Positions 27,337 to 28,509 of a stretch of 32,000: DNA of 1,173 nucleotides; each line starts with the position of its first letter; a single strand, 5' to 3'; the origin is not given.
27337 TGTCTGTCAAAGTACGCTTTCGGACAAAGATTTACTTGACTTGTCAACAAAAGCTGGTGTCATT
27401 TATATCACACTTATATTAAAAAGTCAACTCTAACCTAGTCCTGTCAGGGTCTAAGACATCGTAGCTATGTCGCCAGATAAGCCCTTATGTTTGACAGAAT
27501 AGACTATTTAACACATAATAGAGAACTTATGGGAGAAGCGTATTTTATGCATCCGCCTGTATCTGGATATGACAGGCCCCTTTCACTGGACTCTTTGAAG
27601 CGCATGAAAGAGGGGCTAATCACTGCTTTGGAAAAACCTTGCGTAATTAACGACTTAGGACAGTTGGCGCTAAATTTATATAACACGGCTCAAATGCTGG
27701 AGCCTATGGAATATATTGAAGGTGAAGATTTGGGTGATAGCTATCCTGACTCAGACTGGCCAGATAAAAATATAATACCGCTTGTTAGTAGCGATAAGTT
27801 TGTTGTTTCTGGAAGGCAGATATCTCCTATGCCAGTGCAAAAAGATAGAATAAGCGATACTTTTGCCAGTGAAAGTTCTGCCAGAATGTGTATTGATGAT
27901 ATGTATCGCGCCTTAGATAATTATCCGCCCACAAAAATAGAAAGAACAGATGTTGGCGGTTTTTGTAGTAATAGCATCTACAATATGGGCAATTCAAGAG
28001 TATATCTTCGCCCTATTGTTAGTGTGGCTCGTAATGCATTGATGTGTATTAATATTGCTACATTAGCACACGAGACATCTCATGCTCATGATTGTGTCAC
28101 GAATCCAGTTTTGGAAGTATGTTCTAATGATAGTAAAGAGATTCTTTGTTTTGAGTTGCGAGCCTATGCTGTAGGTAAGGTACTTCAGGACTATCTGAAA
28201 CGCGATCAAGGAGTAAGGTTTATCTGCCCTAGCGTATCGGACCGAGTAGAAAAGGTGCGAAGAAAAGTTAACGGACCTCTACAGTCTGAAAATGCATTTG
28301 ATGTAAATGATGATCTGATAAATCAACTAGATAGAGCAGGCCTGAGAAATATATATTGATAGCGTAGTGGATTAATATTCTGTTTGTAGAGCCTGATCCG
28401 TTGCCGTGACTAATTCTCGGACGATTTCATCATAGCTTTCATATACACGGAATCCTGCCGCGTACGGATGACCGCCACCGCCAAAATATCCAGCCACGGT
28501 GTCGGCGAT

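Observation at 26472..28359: Foreign-looking divergent gene pair (216-aa helical protein and HExxH metallopeptidase-like protein) inserted between cysS and nrnA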

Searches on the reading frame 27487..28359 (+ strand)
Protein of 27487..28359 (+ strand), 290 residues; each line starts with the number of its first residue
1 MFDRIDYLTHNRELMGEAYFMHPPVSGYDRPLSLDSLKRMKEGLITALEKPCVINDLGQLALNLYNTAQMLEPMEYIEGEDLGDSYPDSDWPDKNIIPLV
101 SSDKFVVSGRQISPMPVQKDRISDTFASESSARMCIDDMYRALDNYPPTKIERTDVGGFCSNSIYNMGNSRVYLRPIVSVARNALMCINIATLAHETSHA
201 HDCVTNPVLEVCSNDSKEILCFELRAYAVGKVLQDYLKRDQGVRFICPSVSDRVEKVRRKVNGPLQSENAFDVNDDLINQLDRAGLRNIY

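Call 5: search_protein_families(library=pfam, proteins=[window:27487-28359:+], max_evalue=1)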
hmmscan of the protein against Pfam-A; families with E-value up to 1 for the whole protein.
window:27487-28359:+ (290 aa): 1 family
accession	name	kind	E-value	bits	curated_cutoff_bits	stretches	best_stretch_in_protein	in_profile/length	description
PF16208.10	Keratin_2_head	-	0.34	11.4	28.2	1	155-182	40-67/161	Keratin type II head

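Call 6: search_protein_families(library=padloc, proteins=[window:27487-28359:+], max_evalue=1)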
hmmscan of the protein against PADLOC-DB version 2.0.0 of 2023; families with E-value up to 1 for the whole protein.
window:27487-28359:+ (290 aa): 0 families

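Call 7: search_protein_families(library=ncbifam, proteins=[window:27487-28359:+], max_evalue=1)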
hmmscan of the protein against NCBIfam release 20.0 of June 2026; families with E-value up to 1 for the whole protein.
window:27487-28359:+ (290 aa): 0 families

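Call 8: search_protein_families(library=phrogs, proteins=[window:27487-28359:+], max_evalue=1)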
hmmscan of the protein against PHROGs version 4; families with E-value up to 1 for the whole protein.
window:27487-28359:+ (290 aa): 0 families

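Call 9: search_solved_structures(query=window:27487-28359:+, max_evalue=10)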
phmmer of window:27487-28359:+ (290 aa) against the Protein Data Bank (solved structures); distinct sequences matched with E-value up to 10: 0.

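Call 11: find_homologous_proteins(query=window:27487-28359:+, max_evalue=0.001)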
Query window:27487-28359:+ (290 aa): 148 proteins with E <= 0.001 among 637 candidates; the best 120 are listed.
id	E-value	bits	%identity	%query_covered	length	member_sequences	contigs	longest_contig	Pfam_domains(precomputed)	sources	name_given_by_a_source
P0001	3.0e-174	596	90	100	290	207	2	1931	-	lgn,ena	-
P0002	4.4e-170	582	93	95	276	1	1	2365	-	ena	-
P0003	6.7e-166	568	93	93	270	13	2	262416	-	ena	-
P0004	1.7e-165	567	91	95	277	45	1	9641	-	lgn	-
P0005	2.2e-162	557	90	93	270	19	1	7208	-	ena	-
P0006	4.9e-162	556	89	95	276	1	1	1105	-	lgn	-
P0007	5.8e-157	539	83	100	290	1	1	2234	-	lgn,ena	-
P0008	4.0e-153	526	86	94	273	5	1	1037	-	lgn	-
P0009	1.1e-151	522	84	94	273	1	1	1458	-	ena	-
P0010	3.7e-151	520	86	95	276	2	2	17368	-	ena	-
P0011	5.1e-151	520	84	94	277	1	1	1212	-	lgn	-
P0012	7.1e-148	509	83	95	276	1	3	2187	-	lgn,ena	-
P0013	3.4e-147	507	84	92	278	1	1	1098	-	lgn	-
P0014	5.2e-147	506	84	92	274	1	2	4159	-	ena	-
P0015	3.7e-145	500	83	93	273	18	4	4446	-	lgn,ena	-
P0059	9.1e-101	355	63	92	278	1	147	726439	-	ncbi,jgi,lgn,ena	-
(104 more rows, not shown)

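Call 13: find_encoding_contigs(protein=P0059, flank=5000, max_places=4)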
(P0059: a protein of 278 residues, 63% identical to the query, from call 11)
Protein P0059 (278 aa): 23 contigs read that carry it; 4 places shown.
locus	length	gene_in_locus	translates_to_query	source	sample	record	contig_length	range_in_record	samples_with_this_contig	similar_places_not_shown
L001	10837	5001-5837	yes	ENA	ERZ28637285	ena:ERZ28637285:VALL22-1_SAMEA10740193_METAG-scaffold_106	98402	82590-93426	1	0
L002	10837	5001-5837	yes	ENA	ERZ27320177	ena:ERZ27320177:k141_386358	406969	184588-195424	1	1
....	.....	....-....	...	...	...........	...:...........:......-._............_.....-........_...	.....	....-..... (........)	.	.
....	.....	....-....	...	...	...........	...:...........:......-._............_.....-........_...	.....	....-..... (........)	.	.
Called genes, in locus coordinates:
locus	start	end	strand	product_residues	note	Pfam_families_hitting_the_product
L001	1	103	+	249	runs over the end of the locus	PF02463:SMC_N, PF00005:ABC_tran, PF13304:AAA_21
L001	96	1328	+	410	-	PF12698:ABC2_membrane_3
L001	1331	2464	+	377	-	PF01594:AI-2E_transport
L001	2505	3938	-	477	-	PF01406:tRNA-synt_1e, PF09334:tRNA-synt_1g (faint), PF23493:CysS_C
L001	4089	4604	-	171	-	-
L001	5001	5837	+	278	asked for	-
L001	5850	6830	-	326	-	PF01368:DHH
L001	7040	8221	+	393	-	PF18911:PKD_4, PF00801:PKD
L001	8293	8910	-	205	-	PF21176:RecR_HhH, PF01751:Toprim, PF13662:Toprim_4, PF21175:RecR_C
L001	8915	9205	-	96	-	PF02575:YbaB_DNA_bd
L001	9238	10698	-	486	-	PF13231:PMT_2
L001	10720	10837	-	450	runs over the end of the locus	PF00772:DnaB, PF03796:DnaB_C, PF13481:AAA_25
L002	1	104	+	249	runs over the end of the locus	PF02463:SMC_N, PF00005:ABC_tran, PF13304:AAA_21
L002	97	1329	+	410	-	PF12698:ABC2_membrane_3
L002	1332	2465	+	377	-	PF01594:AI-2E_transport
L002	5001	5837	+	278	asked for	-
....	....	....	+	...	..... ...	-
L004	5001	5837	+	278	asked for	-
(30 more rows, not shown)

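Call 34: predict_structure(alignment_id=A1)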
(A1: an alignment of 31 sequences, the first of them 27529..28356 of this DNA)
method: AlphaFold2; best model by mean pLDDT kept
length: 276 residues; sequences in the alignment: 31
mean_pLDDT: 44.9   pTM: 0.45
mean pLDDT of the five models: 44.9, 40.4, 38.9, 38.4, 37.0
residues with pLDDT >= 90: 5; 70-90: 33; 50-70: 46; < 50: 192
segments of 3 or more residues with pLDDT < 50: 1-24, 34-38, 40-44, 47-180, 182-184, 186-199
pLDDT, mean of each block of 10 residues (from residue 1): 25 34 48 47 48 38 35 38 31 30 32 34 34 24 25 26 25 38 46 37 68 62 54 64 86 78 90 74
secondary structure, 60 per line:
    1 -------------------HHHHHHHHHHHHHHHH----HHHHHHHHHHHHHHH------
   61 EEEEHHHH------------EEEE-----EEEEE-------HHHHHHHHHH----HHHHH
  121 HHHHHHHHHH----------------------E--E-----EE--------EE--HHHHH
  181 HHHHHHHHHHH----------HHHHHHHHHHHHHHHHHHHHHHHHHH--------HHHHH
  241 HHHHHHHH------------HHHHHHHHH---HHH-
elements in order: H20-35 H40-54 E61-64 H65-68 E81-84 E90-94 H102-111 H116-130 H176-191 H202-227 H236-248 H261-269

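Call 43: search_protein_representatives(alignment_id=A1)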
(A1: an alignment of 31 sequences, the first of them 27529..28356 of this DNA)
Query: 31 sequences, 282 profile positions. Proteins with E-value up to 0.001 (for the whole library): 97; up to 1e-10: 37; up to 1e-30: 6. The best 97 are listed.
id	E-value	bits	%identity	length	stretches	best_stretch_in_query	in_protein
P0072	5.8e-142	488.3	-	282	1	2-281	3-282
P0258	2.3e-113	394.5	-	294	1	8-282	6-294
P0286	4.0e-88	311.7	-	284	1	4-281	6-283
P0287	8.6e-65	235.1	-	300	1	18-281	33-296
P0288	3.0e-63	230.0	-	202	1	2-148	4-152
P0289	1.7e-45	171.8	-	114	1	179-281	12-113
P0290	2.0e-25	106.0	-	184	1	17-152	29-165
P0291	3.8e-21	91.9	-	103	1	3-69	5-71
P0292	4.9e-21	91.5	-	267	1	27-279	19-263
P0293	9.4e-21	90.6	-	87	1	205-281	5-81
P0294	3.4e-20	88.8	-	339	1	18-281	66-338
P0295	3.5e-19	85.5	-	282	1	31-281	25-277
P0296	1.2e-18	83.7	-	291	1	159-281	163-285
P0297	4.6e-18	81.8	-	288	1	35-281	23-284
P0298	8.2e-18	81.0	-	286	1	76-281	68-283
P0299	7.9e-17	77.7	-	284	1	18-281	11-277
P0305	1.5e-14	70.2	-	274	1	34-281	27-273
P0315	2.2e-12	63.2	-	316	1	20-281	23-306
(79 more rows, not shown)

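Call 45: search_protein_families(library=pfam, alignment_id=A3, max_evalue=0.1)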
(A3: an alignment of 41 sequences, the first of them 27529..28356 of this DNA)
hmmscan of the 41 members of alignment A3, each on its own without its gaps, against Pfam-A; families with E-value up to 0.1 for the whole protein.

A. member 1, window:27529-28356:+ (276 aa): 0 families

B. families by the number of members that match (of 41 scanned): 11 families
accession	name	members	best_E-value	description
PF10263.15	SprT-like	2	0.00062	SprT-like family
PF09768.15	Peptidase_M76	1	0.0076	Peptidase M76 family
PF14891.12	Peptidase_M91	1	0.024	Effector protein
PF06114.19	Peptidase_M78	1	0.025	IrrE N-terminal-like domain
PF03265.21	DNase_II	1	0.034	Deoxyribonuclease II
PF16829.10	ATR13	1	0.038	Avirulence protein ATR13, RxLR effector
PF12323.14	HTH_OrfB_IS605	1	0.045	Helix-turn-helix domain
PF24680.1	SH3_Hsr9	1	0.05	Hsr-9 Tudor domain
PF02814.20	UreE_N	1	0.062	UreE urease accessory protein, N-terminal domain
PF13699.11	eCIS_core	1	0.072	eCIS core domain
PF08681.18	TacA1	1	0.089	Antitoxin TacA 1-like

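Call 46: search_solved_structures(query=A3, max_evalue=10, show_alignments=3)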
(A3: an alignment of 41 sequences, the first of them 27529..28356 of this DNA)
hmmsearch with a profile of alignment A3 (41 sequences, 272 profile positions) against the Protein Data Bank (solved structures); distinct sequences matched with E-value up to 10: 12.
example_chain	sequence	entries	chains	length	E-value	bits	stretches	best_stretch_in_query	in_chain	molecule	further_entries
7bb8_A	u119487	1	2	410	0.1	15.1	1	81-187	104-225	Neutral metalloprotease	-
4wlq_B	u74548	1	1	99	0.18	14.3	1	15-44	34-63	Proteasomal ubiquitin receptor ADRM1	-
4wlr_B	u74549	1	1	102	0.18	14.3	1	15-44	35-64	Proteasomal ubiquitin receptor ADRM1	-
4uel_C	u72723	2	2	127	0.26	13.8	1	15-44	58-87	PROTEASOMAL UBIQUITIN RECEPTOR ADRM1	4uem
9e7k_B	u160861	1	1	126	0.27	13.7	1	15-44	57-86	Proteasomal ubiquitin receptor ADRM1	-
2mkz_A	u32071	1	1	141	0.31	13.5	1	15-44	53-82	Proteasomal ubiquitin receptor ADRM1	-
2l5v_A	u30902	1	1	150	0.33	13.4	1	15-44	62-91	Proteasomal ubiquitin receptor ADRM1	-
2kqz_A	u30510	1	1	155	0.35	13.4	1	15-44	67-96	Proteasomal ubiquitin receptor ADRM1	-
4hx3_A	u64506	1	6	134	0.48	12.9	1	146-182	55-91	Extracellular small neutral protease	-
1c7k_A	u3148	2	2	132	0.48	12.9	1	146-182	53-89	ZINC ENDOPROTEASE | ZINC PROTEASE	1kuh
2kr0_A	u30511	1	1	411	0.68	12.4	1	15-44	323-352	Proteasomal ubiquitin receptor ADRM1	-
2fbi_A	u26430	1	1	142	0.89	12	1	55-109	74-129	probable transcriptional regulator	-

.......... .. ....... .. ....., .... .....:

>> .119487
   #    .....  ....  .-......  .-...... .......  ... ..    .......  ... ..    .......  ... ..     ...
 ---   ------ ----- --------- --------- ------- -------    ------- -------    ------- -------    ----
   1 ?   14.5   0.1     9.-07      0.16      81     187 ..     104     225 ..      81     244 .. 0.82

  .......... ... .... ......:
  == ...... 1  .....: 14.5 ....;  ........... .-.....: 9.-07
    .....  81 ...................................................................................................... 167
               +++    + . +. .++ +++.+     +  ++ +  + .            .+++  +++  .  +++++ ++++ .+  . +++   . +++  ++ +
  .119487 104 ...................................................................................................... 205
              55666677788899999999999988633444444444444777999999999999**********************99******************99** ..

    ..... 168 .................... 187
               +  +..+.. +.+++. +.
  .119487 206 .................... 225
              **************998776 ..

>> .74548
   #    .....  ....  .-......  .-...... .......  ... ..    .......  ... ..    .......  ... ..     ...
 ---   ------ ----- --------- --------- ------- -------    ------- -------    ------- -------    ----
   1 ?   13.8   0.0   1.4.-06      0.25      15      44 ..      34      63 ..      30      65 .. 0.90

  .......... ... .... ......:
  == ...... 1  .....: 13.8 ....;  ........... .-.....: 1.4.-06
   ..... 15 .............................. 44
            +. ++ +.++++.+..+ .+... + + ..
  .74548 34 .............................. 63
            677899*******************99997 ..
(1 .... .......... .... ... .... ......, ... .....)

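Call 47: find_encoding_contigs(protein=P0295, flank=5000, max_places=3)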
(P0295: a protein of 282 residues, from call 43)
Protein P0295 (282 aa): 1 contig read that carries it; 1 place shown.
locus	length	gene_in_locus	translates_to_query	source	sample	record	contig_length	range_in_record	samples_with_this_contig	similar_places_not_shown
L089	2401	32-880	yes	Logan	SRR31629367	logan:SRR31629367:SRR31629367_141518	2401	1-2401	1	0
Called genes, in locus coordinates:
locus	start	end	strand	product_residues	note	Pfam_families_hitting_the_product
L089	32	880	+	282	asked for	-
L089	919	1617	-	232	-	PF01479:S4 (weak), PF00849:PseudoU_synth_2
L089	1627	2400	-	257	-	?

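Call 48: find_encoding_contigs(protein=P0299, flank=5000, max_places=3)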
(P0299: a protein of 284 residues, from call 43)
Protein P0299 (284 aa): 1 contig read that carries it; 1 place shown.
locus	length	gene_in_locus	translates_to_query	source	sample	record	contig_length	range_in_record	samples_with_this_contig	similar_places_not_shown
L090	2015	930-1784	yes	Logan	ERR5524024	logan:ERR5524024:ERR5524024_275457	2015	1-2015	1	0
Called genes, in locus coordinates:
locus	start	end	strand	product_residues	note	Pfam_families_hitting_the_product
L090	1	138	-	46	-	?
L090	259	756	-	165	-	-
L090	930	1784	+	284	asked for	-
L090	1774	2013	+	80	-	?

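Call 51: find_related_loci(query=A1, collection=viral_contigs, flank=8000)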
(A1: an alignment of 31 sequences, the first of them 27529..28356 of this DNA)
Query A1 (276 aa) in viral_contigs; peptide patterns used: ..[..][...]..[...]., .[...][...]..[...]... (x = any residue, [..] = any of these).
58 stretches matched a pattern; 1 encode a relative of the query (tblastn E <= 1e-3); 1 distinct loci.
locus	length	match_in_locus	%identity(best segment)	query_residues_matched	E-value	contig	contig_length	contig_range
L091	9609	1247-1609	27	123-247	4e-7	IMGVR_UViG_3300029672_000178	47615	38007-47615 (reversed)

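Call 67: search_protein_families(library=pfam, proteins=[L091:734-1669:+], max_evalue=0.01)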
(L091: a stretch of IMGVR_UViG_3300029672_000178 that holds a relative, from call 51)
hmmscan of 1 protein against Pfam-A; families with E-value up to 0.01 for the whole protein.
L091:734-1669:+ (312 aa): 3 families
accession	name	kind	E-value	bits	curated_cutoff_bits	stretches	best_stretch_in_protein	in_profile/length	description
PF08401.16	ArdcN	-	3.7e-10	40.5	22.6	1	48-141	34-123/123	N-terminal domain of anti-restriction factor ArdC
PF20573.4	DUF6782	-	0.00096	18.9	27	1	190-242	66-118/241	Putative metallopeptidase family (DUF6782)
PF18818.7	MPTase-PolyVal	-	0.002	18.7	27.5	1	215-273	45-111/126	Zincin-like metallopeptidase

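Call 75: find_encoding_contigs(protein=P0292, flank=6000, max_places=2)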
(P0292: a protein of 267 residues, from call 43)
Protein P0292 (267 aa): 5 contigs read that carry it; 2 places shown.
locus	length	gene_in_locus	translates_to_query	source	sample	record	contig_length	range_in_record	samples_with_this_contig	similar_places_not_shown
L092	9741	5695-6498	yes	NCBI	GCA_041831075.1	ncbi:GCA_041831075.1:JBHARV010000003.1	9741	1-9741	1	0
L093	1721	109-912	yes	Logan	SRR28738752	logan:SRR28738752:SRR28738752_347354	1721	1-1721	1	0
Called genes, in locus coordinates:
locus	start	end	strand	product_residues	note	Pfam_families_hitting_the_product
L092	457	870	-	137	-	PF01475:FUR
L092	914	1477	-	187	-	PF01195:Pept_tRNA_hydro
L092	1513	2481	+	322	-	PF02492:cobW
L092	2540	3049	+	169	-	-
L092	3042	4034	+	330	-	-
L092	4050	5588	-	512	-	PF00009:GTP_EFTU, PF00071:Ras (faint), PF00350:Dynamin_N (faint), PF01926:MMR_HSR1, PF03193:RsgA_GTPase (faint), PF01926:MMR_HSR1, PF02421:FeoB_N, PF14714:KH_dom-like, +2 more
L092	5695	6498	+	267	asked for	-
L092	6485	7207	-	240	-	PF01479:S4, PF00849:PseudoU_synth_2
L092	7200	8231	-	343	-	PF00072:Response_reg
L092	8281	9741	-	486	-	?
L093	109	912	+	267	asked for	-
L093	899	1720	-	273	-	?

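Call 76: find_encoding_contigs(protein=P0305, flank=6000, max_places=2)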
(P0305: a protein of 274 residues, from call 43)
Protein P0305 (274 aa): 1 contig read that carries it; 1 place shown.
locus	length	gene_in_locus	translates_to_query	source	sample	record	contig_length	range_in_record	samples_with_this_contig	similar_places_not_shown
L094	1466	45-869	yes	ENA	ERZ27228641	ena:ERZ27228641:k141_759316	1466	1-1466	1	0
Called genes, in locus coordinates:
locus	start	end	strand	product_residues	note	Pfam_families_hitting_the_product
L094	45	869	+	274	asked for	-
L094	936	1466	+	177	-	?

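Call 77: find_encoding_contigs(protein=P0315, flank=6000, max_places=2)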
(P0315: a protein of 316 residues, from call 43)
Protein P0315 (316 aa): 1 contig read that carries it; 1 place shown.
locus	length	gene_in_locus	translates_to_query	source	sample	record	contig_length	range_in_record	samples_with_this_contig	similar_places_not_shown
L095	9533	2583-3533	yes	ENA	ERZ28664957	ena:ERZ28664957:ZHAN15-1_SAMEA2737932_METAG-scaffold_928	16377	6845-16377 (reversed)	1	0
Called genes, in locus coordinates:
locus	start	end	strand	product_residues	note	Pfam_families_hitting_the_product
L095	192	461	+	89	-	-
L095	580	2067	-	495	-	-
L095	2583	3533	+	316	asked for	-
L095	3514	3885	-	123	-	PF00072:Response_reg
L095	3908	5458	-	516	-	PF00512:HisKA, PF02518:HATPase_c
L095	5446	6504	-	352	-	PF11258:DUF3048, PF17479:DUF3048_C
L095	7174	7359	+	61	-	-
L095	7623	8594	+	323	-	-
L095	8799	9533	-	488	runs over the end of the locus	PF00749:tRNA-synt_1c, PF19269:Anticodon_2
